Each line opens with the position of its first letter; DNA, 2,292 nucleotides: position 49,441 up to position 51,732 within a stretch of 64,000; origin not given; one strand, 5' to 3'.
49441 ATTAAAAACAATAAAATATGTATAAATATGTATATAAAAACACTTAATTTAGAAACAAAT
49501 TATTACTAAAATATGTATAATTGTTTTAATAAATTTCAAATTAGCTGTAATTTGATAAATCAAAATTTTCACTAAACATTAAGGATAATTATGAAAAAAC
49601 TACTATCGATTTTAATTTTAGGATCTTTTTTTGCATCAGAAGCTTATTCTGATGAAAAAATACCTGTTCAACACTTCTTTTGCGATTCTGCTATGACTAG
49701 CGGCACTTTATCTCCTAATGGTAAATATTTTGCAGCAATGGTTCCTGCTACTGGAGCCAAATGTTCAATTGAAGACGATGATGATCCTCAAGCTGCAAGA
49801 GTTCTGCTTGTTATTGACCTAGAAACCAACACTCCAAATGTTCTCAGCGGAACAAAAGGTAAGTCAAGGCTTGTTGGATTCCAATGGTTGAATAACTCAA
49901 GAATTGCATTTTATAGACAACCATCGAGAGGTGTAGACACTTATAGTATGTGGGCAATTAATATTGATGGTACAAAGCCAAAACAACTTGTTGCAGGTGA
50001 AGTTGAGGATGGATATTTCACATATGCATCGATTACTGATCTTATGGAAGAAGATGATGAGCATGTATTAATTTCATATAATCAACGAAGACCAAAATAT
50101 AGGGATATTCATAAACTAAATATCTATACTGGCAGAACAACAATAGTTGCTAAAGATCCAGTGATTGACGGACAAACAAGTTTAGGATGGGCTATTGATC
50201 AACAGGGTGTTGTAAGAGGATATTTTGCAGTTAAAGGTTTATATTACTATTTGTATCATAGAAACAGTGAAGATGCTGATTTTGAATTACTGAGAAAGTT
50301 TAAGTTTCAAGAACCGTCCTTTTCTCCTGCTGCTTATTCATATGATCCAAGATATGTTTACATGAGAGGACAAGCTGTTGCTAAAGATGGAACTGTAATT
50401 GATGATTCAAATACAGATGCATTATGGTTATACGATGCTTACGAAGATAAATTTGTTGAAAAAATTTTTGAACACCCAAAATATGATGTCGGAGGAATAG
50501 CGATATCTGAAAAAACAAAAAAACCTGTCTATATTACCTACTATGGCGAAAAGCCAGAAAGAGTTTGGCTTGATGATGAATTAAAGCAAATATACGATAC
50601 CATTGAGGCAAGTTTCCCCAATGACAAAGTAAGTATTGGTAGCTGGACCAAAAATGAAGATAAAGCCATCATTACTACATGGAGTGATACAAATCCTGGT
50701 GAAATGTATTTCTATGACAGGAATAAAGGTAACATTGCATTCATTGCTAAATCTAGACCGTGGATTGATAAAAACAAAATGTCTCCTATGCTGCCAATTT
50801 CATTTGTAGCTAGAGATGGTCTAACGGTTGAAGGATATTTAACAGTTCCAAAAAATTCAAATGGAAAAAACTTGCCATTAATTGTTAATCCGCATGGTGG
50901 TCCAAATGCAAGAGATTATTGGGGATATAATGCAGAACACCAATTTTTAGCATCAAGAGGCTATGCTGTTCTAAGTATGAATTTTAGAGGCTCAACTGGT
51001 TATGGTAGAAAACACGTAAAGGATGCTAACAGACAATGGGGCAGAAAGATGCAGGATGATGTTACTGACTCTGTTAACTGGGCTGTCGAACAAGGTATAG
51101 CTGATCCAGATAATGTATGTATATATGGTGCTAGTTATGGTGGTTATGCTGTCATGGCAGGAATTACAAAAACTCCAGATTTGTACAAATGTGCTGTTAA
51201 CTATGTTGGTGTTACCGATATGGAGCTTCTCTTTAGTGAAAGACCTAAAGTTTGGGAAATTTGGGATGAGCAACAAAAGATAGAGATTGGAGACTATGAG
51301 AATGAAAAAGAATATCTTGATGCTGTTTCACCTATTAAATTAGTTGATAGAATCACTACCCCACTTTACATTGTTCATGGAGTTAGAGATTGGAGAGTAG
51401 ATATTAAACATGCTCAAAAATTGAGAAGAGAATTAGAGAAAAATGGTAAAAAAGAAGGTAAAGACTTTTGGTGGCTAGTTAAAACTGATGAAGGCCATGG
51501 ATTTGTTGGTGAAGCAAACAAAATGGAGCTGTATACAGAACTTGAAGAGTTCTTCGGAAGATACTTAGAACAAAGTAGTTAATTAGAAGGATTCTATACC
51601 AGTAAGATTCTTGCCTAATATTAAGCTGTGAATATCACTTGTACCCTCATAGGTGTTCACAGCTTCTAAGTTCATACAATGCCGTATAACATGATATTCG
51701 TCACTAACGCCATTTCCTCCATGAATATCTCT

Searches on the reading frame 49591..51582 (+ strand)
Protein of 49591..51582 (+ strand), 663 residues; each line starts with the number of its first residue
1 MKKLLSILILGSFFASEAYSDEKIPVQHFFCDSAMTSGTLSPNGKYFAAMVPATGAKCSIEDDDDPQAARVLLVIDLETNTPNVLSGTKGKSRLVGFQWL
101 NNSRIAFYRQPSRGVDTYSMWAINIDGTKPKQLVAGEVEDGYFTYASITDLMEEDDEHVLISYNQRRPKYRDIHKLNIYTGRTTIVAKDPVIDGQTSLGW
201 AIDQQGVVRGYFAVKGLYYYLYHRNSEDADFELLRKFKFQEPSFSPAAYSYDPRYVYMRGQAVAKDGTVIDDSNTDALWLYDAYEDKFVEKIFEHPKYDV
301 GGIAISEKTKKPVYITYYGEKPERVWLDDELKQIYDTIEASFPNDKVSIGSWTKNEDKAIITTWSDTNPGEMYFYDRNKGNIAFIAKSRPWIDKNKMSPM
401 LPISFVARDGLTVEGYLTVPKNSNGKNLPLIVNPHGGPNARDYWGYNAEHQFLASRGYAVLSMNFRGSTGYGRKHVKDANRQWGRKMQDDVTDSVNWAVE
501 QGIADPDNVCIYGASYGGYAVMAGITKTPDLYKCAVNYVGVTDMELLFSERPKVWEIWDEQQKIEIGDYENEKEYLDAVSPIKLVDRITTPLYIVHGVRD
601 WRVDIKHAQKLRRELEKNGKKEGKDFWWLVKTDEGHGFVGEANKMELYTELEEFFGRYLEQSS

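Call 81: search_protein_families(library=pfam, proteins=[window:49591-51582:+], max_evalue=0.00001)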
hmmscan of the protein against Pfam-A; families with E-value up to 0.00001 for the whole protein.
window:49591-51582:+ (663 aa): 6 families
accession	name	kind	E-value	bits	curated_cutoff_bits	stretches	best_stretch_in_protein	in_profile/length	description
PF00326.27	Peptidase_S9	-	1.2e-48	165.9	22.6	1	444-660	1-211/213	Prolyl oligopeptidase family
PF02129.25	Peptidase_S15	-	7.1e-15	55.8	23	1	409-545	1-133/262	X-Pro dipeptidyl-peptidase (S15 family)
PF20434.5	BD-FAE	-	4.3e-14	53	26.8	1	419-615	5-215/215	BD-FAE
PF01738.24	DLH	-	9.7e-08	32.3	21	1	441-641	20-191/217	Dienelactone hydrolase family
PF00561.26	Abhydrolase_1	-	1.7e-06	28.3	25.8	0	429-536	1-98/245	alpha/beta hydrolase fold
PF12146.15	Hydrolase_4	-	2e-06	27.7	27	0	444-535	18-104/239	Serine aminopeptidase, S33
